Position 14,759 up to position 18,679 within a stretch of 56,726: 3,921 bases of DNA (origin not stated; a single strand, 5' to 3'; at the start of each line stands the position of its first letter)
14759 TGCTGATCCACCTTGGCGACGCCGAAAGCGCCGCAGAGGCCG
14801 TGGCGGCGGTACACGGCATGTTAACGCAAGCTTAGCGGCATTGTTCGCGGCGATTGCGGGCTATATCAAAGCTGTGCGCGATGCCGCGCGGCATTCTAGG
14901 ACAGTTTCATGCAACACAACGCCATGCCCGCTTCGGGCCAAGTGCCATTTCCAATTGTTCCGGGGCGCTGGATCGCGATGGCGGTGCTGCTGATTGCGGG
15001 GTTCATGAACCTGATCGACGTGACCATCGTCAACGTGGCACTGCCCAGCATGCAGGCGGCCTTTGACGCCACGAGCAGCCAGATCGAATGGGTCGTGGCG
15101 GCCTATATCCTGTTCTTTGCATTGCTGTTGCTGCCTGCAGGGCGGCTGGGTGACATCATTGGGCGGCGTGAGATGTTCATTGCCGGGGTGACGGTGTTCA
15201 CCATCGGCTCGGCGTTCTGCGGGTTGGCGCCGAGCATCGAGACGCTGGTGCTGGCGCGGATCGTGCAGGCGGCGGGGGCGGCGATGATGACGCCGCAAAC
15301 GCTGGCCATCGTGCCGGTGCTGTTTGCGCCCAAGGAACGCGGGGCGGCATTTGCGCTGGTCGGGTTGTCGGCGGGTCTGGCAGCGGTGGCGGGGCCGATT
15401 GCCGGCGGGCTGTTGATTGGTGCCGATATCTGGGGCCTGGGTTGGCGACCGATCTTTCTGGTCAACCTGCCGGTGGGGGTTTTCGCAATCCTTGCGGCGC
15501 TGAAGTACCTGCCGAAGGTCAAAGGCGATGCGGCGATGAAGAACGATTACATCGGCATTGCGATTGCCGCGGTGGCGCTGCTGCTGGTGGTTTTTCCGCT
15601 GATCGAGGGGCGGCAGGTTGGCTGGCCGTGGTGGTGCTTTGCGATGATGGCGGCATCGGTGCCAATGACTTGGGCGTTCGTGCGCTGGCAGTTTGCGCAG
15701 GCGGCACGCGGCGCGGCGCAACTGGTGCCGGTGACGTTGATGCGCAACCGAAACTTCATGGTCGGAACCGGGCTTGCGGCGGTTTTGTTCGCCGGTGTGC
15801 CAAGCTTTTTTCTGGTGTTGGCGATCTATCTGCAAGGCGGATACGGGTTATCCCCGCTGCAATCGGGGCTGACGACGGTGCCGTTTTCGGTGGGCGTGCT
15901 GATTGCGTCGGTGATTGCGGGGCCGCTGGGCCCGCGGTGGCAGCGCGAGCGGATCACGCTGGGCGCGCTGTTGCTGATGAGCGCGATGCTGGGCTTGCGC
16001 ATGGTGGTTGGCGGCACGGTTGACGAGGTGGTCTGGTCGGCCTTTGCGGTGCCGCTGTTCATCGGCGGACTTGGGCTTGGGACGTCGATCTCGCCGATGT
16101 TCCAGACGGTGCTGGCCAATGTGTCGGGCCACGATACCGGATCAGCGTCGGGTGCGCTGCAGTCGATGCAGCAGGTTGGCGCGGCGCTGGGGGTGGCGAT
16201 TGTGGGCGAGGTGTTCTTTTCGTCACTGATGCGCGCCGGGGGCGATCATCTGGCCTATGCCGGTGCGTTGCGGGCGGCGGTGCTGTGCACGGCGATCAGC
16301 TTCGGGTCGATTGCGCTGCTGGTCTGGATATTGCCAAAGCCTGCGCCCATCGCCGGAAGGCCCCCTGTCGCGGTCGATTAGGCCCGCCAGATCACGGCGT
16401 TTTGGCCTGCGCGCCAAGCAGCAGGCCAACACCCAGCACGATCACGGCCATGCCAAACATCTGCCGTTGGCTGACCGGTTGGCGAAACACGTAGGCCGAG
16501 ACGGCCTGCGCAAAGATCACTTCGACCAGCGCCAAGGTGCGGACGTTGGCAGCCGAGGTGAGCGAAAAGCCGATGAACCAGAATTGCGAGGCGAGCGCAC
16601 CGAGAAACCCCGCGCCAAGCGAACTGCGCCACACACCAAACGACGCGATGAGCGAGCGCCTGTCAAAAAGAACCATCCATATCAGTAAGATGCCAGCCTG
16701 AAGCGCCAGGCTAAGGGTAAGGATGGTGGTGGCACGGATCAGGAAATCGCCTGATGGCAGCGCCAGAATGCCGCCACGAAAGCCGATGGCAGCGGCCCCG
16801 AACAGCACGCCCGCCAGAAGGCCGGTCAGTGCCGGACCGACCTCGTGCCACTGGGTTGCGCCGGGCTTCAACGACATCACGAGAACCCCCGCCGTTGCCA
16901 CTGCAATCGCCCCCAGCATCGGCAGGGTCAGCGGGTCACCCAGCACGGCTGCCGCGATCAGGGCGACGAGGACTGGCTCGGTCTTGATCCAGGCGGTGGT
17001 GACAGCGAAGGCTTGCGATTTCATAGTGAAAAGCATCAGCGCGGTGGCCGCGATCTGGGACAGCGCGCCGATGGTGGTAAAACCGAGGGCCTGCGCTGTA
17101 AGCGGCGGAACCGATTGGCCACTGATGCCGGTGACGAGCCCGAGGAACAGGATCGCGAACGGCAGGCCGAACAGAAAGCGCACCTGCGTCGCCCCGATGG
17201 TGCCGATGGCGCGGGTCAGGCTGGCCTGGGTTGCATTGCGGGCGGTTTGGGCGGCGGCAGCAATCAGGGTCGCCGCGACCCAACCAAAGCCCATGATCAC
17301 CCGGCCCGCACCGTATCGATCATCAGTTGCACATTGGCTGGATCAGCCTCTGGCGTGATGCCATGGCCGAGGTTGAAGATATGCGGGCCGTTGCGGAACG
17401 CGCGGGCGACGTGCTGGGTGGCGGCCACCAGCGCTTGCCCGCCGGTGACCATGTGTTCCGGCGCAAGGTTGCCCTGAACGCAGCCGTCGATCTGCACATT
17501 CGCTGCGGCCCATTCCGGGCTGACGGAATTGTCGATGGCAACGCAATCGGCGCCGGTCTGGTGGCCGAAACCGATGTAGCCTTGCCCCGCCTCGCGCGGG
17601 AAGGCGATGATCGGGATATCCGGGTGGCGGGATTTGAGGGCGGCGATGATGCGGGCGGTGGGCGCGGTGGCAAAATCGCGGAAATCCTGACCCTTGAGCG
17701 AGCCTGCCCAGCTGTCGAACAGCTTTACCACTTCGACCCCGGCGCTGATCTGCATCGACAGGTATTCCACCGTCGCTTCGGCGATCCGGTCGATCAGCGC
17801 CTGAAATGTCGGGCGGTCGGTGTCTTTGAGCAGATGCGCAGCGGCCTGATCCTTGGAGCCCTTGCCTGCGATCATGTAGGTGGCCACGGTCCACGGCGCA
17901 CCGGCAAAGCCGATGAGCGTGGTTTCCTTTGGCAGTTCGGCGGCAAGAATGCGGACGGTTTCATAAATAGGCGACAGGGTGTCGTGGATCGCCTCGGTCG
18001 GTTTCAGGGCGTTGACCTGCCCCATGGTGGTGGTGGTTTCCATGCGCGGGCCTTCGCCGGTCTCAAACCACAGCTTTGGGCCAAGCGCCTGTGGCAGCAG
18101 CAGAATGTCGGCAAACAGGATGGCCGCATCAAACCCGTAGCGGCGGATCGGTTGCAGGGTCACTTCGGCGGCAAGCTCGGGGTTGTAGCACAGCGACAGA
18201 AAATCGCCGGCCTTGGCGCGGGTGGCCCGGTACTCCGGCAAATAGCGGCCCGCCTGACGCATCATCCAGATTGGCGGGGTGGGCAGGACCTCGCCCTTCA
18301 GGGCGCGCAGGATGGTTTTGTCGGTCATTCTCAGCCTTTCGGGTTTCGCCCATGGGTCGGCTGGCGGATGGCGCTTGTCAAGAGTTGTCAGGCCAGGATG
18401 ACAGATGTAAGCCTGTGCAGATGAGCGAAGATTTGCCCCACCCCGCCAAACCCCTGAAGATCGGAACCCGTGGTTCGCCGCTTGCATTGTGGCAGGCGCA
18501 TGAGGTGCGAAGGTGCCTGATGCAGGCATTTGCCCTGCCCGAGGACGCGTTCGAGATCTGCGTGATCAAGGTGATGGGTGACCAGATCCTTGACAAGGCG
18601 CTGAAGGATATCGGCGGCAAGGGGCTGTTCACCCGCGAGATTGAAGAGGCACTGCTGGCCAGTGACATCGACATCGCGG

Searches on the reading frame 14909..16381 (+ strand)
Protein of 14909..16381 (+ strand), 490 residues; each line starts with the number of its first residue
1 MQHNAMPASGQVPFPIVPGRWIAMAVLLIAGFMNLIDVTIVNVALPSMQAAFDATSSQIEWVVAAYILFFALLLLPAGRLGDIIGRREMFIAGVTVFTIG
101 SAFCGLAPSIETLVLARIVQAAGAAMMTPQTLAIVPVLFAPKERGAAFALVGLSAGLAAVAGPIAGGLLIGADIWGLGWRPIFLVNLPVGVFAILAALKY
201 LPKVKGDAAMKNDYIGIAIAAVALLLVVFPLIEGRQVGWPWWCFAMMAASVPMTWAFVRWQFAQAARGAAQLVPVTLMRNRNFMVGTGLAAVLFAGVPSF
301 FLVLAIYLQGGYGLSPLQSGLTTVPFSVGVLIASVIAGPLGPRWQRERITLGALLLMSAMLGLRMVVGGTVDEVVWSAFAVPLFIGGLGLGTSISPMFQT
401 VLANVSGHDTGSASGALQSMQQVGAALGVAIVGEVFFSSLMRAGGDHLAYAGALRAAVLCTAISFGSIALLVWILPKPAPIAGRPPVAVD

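Call 103: search_protein_families(library=pfam, proteins=[window:14909-16381:+], max_evalue=0.00001)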
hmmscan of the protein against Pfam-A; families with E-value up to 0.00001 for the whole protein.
window:14909-16381:+ (490 aa): 2 families
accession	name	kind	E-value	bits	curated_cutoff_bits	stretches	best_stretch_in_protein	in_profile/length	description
PF07690.21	MFS_1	-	1.3e-48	166.1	33.4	1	27-428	1-346/347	Major Facilitator Superfamily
PF05977.19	MFS_3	-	2e-06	27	27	1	21-220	9-208/524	Transmembrane secretion effector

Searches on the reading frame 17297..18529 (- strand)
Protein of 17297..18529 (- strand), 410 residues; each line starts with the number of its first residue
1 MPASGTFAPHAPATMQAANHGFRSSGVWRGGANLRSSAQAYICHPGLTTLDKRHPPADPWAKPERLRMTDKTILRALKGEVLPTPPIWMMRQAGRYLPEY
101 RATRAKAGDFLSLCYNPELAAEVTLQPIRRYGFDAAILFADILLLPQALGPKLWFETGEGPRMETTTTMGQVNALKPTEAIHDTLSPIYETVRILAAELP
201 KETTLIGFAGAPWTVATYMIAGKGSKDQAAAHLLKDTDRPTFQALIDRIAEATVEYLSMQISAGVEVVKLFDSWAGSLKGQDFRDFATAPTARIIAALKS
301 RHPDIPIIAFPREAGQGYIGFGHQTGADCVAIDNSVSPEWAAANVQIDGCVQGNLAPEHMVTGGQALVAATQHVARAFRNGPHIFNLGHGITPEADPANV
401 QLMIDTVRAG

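Call 103: search_protein_families(library=pfam, proteins=[window:17297-18529:-], max_evalue=0.00001)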
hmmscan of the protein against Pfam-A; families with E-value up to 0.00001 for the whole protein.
window:17297-18529:- (410 aa): 1 family
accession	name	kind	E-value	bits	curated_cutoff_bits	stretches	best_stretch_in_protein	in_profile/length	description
PF01208.23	URO-D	-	1.7e-114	382.9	23.9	1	69-409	2-345/346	Uroporphyrinogen decarboxylase (URO-D)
